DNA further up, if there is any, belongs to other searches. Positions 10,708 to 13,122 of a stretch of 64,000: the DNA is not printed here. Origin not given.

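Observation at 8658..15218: Tandem triplication of a large secreted parallel-beta-helix-like protein family embedded in the nuo locus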

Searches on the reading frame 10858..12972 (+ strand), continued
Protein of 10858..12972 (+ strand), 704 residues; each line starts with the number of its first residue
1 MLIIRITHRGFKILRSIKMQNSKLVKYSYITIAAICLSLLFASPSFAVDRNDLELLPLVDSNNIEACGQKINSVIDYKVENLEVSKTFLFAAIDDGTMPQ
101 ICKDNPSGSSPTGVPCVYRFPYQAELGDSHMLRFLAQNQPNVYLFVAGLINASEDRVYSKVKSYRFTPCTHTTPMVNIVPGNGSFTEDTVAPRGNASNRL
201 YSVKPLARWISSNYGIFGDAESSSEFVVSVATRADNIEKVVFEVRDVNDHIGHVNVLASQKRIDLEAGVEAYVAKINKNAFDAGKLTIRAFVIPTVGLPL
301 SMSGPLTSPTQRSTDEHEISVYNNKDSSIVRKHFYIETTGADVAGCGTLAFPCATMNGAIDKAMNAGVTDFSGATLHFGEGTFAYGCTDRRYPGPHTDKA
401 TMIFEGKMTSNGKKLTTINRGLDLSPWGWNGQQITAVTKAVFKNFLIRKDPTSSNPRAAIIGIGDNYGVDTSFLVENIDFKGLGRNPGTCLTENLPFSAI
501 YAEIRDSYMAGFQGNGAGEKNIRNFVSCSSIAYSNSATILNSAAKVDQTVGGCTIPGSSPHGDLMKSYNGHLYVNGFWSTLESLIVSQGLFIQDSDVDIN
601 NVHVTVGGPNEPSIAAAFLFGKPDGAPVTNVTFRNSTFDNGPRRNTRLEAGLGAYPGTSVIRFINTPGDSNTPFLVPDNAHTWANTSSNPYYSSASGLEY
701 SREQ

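Call 54: predict_structure(alignment_id=A3)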
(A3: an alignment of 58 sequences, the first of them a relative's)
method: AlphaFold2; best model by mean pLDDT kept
length: 686 residues; sequences in the alignment: 58
mean_pLDDT: 85.5   pTM: 0.89
mean pLDDT of the five models: 85.5, 85.2, 84.0, 83.3, 82.2
residues with pLDDT >= 90: 427; 70-90: 143; 50-70: 77; < 50: 39
segments of 3 or more residues with pLDDT < 50: 1-6, 628-634, 652-655, 657-676
pLDDT, mean of each block of 10 residues (from residue 1): 48 66 57 91 95 94 89 96 95 93 93 94 96 85 96 96 87 89 93 96 97 92 98 97 96 98 98 96 95 94 97 97 97 96 92 96 91 73 96 94 79 68 95 88 73 92 89 76 89 86 94 93 93 72 88 92 72 91 87 70 81 90 59 51 80 45 35 50 75
secondary structure, 60 per line:
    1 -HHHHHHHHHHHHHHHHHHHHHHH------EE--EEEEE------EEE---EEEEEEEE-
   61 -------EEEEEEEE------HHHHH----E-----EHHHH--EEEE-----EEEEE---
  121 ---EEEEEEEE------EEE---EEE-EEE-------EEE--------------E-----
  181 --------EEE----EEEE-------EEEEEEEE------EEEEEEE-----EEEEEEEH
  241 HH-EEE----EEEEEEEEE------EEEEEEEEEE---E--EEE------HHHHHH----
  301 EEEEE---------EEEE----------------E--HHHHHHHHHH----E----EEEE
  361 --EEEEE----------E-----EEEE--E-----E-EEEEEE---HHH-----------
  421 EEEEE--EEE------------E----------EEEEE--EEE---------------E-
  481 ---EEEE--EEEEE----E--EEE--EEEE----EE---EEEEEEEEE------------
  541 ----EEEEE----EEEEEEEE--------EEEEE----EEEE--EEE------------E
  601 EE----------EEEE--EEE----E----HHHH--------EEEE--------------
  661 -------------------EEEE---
elements in order (helices of 4 or more, strands of 3 or more residues): H2-24 E35-39 E46-48 E52-59 E68-75 H82-86 H98-101 E104-107 E113-117 E124-131 E138-140 E144-146 E148-150 E158-160 E189-191 E196-199 E207-214 E221-227 E233-239 E244-246 E251-259 E266-275 E282-284 H291-296 E301-305 E315-318 H338-347 E357-360 E363-367 E384-387 E398-403 E421-425 E428-430 E454-458 E461-463 E484-487 E490-494 E502-504 E507-510 E520-528 E545-549 E554-561 E570-574 E579-582 E585-587 E600-602 E613-616 E619-621 H631-634 E643-646 E680-683

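Call 59: fold_search(model_id=the predicted structure, library=pdb)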
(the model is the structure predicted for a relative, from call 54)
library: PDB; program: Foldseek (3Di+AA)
matches with E <= 10: 1985; with E <= 0.001: 26
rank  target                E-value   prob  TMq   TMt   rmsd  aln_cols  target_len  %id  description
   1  4kkr_A                2.3e-05  0.99  0.10  0.24  18.8       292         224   14  Crystal structure of Vibrio cholerae RbmA (crystal form 3) (released 2013-05-22)
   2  4be6_A                5.2e-05  0.99  0.10  0.24  18.8       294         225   15  V. cholera biofilm scaffolding protein RbmA (released 2013-12-18)
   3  8jp0                  5.4e-05  0.96  0.09  0.09  16.7       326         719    7  structure of human sodium-calciumexchanger NCX1 (released 2024-01-03)
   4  4be5_A                6.6e-05  0.99  0.10  0.25  18.7       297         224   14  V. cholera biofilm scaffolding protein RbmA (released 2013-12-18)
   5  4lxo_A                1.0e-04  1.00  0.10  0.31  15.3       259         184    9  Crystal structure of 9,10Fn3-elegantin chimera (released 2014-08-06)
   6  8av2_B                1.3e-04  1.00  0.10  0.30  14.9       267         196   12  Crystal structure for the FnIII module of mouse LEP-R in complex with the anti-LEP-R nanobody VHH-4.80 (released 2023-04-05)
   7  8av2_A                1.6e-04  1.00  0.10  0.32  14.9       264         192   13  Crystal structure for the FnIII module of mouse LEP-R in complex with the anti-LEP-R nanobody VHH-4.80 (released 2023-04-05)
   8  4kkq_A                1.6e-04  0.98  0.10  0.24  18.8       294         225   14  Crystal structure of Vibrio cholerae RbmA (crystal form 1) (released 2013-05-22)
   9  4plo_B                2.0e-04  1.00  0.14  0.42  12.1       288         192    8  Crystal Structure of chicken Netrin-1 (LN-LE3) in complex with mouse DCC (FN4-5) (released 2014-06-18)
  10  4kkp_A                2.0e-04  0.97  0.10  0.26  17.2       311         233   14  Crystal structure of Vibrio cholerae RbmA (crystal form 2) (released 2013-05-22)
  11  4kkq_B                2.1e-04  0.97  0.10  0.24  18.8       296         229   14  Crystal structure of Vibrio cholerae RbmA (crystal form 1) (released 2013-05-22)
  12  8dh9_A                3.0e-04  1.00  0.10  0.14  14.5       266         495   12  Leptin-bound leptin receptor complex-D3-D7 (released 2023-04-19)
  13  6a8p_C                3.0e-04  0.98  0.10  0.10  15.2       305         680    7  Transglutaminase 2 mutant G224V in complex with GTP (released 2018-09-26)
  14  7y6e_A                4.8e-04  1.00  0.12  0.34  14.7       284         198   12  Crystal structure of sDscam FNIII23 domains, isoform Beta2v6 (released 2023-05-24)
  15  5g50_B                4.8e-04  0.97  0.10  0.26  17.4       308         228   14  Vibrio cholerae scaffolding protein RbmA in complex with magnesium. (released 2017-11-29)
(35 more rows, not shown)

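Call 63: search_protein_families(library=phrogs, proteins=[P0001, P0002, P0003, P0005, P0006, P0010, P0015, P0017, P0021], max_evalue=0.01)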
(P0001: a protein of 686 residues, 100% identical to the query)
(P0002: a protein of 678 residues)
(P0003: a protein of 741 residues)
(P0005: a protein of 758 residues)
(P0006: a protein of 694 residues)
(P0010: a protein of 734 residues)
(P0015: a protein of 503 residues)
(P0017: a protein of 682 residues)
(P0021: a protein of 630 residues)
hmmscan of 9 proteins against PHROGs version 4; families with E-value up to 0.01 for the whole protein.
P0001 (686 aa): 0 families

P0002 (678 aa): 0 families

P0003 (741 aa): 0 families

P0005 (758 aa): 0 families

P0006 (694 aa): 0 families

P0010 (734 aa): 1 family
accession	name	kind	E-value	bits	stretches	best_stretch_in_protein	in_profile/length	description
phrog_4577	-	tail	0.0061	16.8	1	300-351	122-172/340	tail protein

P0015 (503 aa): 2 families
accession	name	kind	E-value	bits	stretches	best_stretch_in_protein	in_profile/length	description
phrog_4577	-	tail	4.3e-05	23.9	1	187-236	123-171/340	tail protein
phrog_37647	-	unknown function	0.00068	19.5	1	187-221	5-39/440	-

P0017 (682 aa): 4 families
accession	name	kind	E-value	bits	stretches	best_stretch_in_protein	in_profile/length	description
phrog_18315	-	unknown function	1.7e-08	33.8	1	47-139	103-196/918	-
phrog_38031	-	unknown function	0.0006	19.8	1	119-191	110-185/460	-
phrog_21285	-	head and packaging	0.0032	15.4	1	31-146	279-386/2143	virion structural protein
phrog_4577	-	tail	0.0095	16.2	0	352-380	124-153/340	tail protein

P0021 (630 aa): 0 families

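Call 71: find_related_loci(query=A4, collection=metagenome_contigs, flank=10000)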
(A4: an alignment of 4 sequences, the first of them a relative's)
Query A4 (686 aa) in metagenome_contigs; peptide patterns used: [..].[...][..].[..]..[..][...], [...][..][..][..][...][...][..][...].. (x = any residue, [..] = any of these).
231 stretches matched a pattern, but none encodes a relative of the query by tblastn (E <= 1e-3).

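Call 72: find_related_loci(query=A4, collection=viral_contigs, flank=10000)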
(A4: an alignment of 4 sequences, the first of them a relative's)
Query A4 (686 aa) in viral_contigs; peptide patterns used: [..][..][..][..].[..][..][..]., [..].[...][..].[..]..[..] (x = any residue, [..] = any of these).
81 stretches matched a pattern, but none encodes a relative of the query by tblastn (E <= 1e-3).

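Call 74: find_related_loci(query=A5, collection=metagenome_contigs, flank=10000)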
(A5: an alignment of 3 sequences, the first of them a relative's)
Query A5 (741 aa) in metagenome_contigs; peptide patterns used: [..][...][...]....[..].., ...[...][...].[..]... (x = any residue, [..] = any of these).
82 stretches matched a pattern; 2 encode a relative of the query (tblastn E <= 1e-3); 2 distinct loci.
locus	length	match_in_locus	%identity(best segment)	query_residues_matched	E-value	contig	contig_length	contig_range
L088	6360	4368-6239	29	1-652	4e-52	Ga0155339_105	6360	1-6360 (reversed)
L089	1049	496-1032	34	1-193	1e-16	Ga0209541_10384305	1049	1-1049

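Call 81: fold_search(model_id=the predicted structure, library=viral)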
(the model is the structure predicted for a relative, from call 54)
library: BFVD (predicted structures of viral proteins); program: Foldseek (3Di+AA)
matches with E <= 10: 1075; with E <= 0.001: 59
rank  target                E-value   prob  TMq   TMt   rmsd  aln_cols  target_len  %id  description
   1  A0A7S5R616            2.5e-10  1.00  0.21  0.19  17.9       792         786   11  (no name in the UniProt tables at hand)
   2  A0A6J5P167            1.2e-08  1.00  0.17  0.10  25.8       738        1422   10  Fibronectin type III [uncultured Caudovirales phage]
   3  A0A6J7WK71            2.7e-06  1.00  0.13  0.10  12.4       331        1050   10  Uncharacterized protein [uncultured Caudovirales phage]
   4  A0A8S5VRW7            2.3e-05  1.00  0.13  0.12  13.7       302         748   12  (no name in the UniProt tables at hand)
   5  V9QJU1                4.0e-05  0.97  0.13  0.21  16.8       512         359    8  (no name in the UniProt tables at hand)
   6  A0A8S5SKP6            5.8e-05  1.00  0.14  0.20  11.8       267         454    9  Uncharacterized protein [Siphoviridae sp. ctrCN24]
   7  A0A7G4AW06            7.7e-05  1.00  0.13  0.09  12.5       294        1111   10  Minor tail protein [Streptomyces phage Coruscant]
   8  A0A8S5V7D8            1.1e-04  0.99  0.10  0.15  20.6       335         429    9  Uncharacterized protein [CrAss-like virus sp. ctUXy6]
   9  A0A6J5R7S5            1.3e-04  0.97  0.11  0.11  15.4       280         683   11  Peptidase S8/S53 domain containing protein [uncultured Caudovirales phage]
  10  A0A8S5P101            1.4e-04  1.00  0.13  0.20  16.4       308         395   11  Uncharacterized protein [Siphoviridae sp. ctTBR23]
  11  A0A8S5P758            1.6e-04  1.00  0.11  0.20  16.7       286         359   10  Uncharacterized protein [Siphoviridae sp. ctsUY14]
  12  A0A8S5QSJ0            2.0e-04  1.00  0.17  0.34   9.9       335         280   11  Xylosidase [Siphoviridae sp. ctBtS10]
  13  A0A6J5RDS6            2.2e-04  1.00  0.29  0.29   9.1       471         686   10  Right handed beta helix region [uncultured Caudovirales phage]
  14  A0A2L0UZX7            2.2e-04  1.00  0.21  0.17  14.7       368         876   10  Uncharacterized protein [Agrobacterium phage Atu_ph07]
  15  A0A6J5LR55            2.2e-04  0.94  0.10  0.15  28.1       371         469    8  Concanavalin A-like lectin/glucanases superfamily [uncultured Caudovirales phage]
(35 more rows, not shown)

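Call 82: search_protein_families(library=ncbifam, alignment_id=A3, max_evalue=0.01)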
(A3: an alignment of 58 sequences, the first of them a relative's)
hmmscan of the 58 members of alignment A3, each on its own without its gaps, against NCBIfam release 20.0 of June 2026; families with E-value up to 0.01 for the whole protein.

A. member 1, P0001 (686 aa): 0 families

B. families by the number of members that match (of 58 scanned): 12 families
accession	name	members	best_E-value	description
NF047854.1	LIC10774_subfam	6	1.6e-05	LIC10774/LIC10365 family surface protein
NF005176.1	PRK06655.1-1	1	3e-07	flagellar hook assembly protein FlgD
NF049990.1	CellobisidaseCelK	1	7.2e-05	cellulose 1,4-beta-cellobiosidase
TIGR04183.1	Por_Secre_tail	1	0.00024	T9SS type A sorting domain-containing protein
NF009276.0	PRK12633.1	1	0.00054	flagellar basal body rod modification protein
NF052228.1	T9SS_PorZ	1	0.00061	type IX secretion system anionic LPS delivery protein PorZ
NF041899.1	pec_ly_PelN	1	0.0012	pectate lyase PelN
NF041540.1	dockerin_GC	1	0.002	GC-type dockerin domain-anchored protein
NF042962.1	DUF499_antiphage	1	0.0031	anti-phage-associated DUF499 domain-containing protein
NF009452.0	PRK12812.1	1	0.0043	flagellar basal body rod modification protein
NF009277.0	PRK12634.1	1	0.0052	flagellar basal body rod modification protein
NF033707.1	T9SS_sortase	1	0.0074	type IX secretion system sortase PorU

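Call 83: list_cluster_members(proteins=[P0009, P0010, P0011, P0012, P0013, P0015, P0017, P0018, P0021, P0026])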
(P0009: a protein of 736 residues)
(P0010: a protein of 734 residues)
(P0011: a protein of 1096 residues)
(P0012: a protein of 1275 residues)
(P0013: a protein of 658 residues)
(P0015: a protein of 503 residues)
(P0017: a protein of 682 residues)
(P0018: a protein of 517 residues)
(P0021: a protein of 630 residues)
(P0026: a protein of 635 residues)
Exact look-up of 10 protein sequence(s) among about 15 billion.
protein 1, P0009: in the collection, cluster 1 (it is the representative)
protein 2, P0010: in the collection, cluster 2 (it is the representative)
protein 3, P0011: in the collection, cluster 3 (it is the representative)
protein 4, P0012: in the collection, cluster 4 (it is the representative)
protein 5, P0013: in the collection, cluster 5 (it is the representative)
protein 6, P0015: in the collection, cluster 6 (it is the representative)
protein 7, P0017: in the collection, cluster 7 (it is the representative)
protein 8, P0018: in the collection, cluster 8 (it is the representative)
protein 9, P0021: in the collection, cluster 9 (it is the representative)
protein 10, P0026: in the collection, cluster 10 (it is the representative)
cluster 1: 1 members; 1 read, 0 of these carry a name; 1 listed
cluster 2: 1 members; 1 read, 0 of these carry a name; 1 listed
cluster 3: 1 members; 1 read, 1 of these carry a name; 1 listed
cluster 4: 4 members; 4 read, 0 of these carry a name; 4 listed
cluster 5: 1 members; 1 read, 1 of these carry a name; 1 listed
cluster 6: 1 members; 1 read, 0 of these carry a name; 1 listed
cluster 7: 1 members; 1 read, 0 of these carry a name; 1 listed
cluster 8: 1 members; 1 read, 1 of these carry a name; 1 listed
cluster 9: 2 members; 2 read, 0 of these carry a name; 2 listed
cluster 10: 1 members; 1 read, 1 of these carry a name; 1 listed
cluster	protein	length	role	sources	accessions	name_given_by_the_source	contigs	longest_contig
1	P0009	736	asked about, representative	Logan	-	-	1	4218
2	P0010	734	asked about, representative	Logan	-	-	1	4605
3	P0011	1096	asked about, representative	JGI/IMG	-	peptidoglycan hydrolase-like protein with peptidoglycan-binding domain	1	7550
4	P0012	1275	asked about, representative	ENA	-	-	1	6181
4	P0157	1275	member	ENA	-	-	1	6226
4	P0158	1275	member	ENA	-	-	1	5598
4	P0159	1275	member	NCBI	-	-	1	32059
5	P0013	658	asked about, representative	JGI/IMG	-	hypothetical protein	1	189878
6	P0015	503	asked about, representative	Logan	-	-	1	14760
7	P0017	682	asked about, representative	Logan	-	-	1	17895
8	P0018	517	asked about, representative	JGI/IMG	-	hypothetical protein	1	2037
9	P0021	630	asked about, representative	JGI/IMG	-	-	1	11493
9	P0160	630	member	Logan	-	-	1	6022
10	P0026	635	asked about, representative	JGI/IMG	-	hypothetical protein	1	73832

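Call 84: find_encoding_contigs(protein=P0013, flank=8000, max_places=2)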
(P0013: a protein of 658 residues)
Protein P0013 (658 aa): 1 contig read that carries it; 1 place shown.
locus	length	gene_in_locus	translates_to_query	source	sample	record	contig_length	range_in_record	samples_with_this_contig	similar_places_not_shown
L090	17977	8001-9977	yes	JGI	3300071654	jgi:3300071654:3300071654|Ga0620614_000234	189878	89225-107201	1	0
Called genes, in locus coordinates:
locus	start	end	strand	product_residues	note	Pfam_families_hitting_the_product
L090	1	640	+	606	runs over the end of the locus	PF20154:LNT_N, PF00795:CN_hydrolase (faint)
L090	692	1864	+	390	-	PF02985:HEAT (faint), PF12717:Cnd1 (faint), PF01602:Adaptin_N (faint), PF13646:HEAT_2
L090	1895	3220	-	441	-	PF04413:Glycos_transf_N, PF00534:Glycos_transf_1 (weak)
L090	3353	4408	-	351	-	PF01073:3Beta_HSD, PF01370:Epimerase, PF02719:Polysacc_synt_2, PF04321:RmlD_sub_bind, PF16363:GDP_Man_Dehyd, PF07993:NAD_binding_4, PF13460:NAD_binding_10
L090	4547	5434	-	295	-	PF04321:RmlD_sub_bind, PF01073:3Beta_HSD (weak), PF01370:Epimerase, PF07993:NAD_binding_4 (weak)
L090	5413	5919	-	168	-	PF14667:Polysacc_synt_C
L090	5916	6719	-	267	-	PF00483:NTP_transferase, PF12804:NTP_transf_3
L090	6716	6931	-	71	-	-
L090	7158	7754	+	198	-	PF02357:NusG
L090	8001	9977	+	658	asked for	-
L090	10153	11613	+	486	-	PF01943:Polysacc_synt, PF13440:Polysacc_synt_3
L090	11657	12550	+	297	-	PF00535:Glycos_transf_2, PF13641:Glyco_tranf_2_3, PF13632:Glyco_trans_2_3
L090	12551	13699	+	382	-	PF08323:Glyco_transf_5 (weak), PF13439:Glyco_transf_4, PF13579:Glyco_trans_4_4, PF20706:GT4-conflict (weak), PF00534:Glycos_transf_1, PF13692:Glyco_trans_1_4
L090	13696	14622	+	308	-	PF00535:Glycos_transf_2, PF13641:Glyco_tranf_2_3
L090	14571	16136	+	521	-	-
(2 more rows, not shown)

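Call 85: find_encoding_contigs(protein=P0026, flank=8000, max_places=2)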
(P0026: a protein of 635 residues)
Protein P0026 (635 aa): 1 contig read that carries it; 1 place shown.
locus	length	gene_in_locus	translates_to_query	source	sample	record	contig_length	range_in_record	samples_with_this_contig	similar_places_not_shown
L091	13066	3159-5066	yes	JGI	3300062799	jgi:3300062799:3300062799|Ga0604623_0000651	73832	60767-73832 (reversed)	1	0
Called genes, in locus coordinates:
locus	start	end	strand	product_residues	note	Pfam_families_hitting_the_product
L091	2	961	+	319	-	?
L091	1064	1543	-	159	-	-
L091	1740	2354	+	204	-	-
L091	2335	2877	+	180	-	PF02357:NusG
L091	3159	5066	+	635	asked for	-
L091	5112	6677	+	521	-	PF01943:Polysacc_synt, PF13440:Polysacc_synt_3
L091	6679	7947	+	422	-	PF04230:PS_pyruv_trans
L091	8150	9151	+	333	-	PF13439:Glyco_transf_4 (weak), PF00534:Glycos_transf_1, PF13692:Glyco_trans_1_4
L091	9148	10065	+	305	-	PF00535:Glycos_transf_2, PF10111:Glyco_tranf_2_2, PF13641:Glyco_tranf_2_3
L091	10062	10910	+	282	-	PF00535:Glycos_transf_2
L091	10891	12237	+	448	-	PF04230:PS_pyruv_trans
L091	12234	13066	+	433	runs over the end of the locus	PF04422:FrhB_FdhB_N, PF04432:FrhB_FdhB_C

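Call 86: find_encoding_contigs(protein=P0017, flank=8000, max_places=2)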
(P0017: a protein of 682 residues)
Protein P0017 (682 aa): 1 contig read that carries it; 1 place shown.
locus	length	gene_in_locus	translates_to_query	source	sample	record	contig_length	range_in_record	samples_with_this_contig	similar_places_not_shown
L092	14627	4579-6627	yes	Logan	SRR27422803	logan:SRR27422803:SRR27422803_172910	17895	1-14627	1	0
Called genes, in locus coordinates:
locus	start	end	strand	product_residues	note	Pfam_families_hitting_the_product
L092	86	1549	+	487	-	PF00939:Na_sulph_symp, PF03600:CitMHS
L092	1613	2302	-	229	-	-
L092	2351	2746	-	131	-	-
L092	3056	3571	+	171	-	-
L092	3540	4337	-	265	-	PF20112:DUF6502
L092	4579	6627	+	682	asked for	-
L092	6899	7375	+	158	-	-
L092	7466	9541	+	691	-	-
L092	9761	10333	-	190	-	PF08843:AbiEii (weak)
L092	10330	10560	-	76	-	-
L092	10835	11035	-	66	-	-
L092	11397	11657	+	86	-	-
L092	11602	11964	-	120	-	-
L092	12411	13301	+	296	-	PF01507:PAPS_reduct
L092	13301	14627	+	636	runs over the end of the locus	PF00009:GTP_EFTU, PF01926:MMR_HSR1 (faint), PF22594:GTP-eEF1A_C, PF01583:APS_kinase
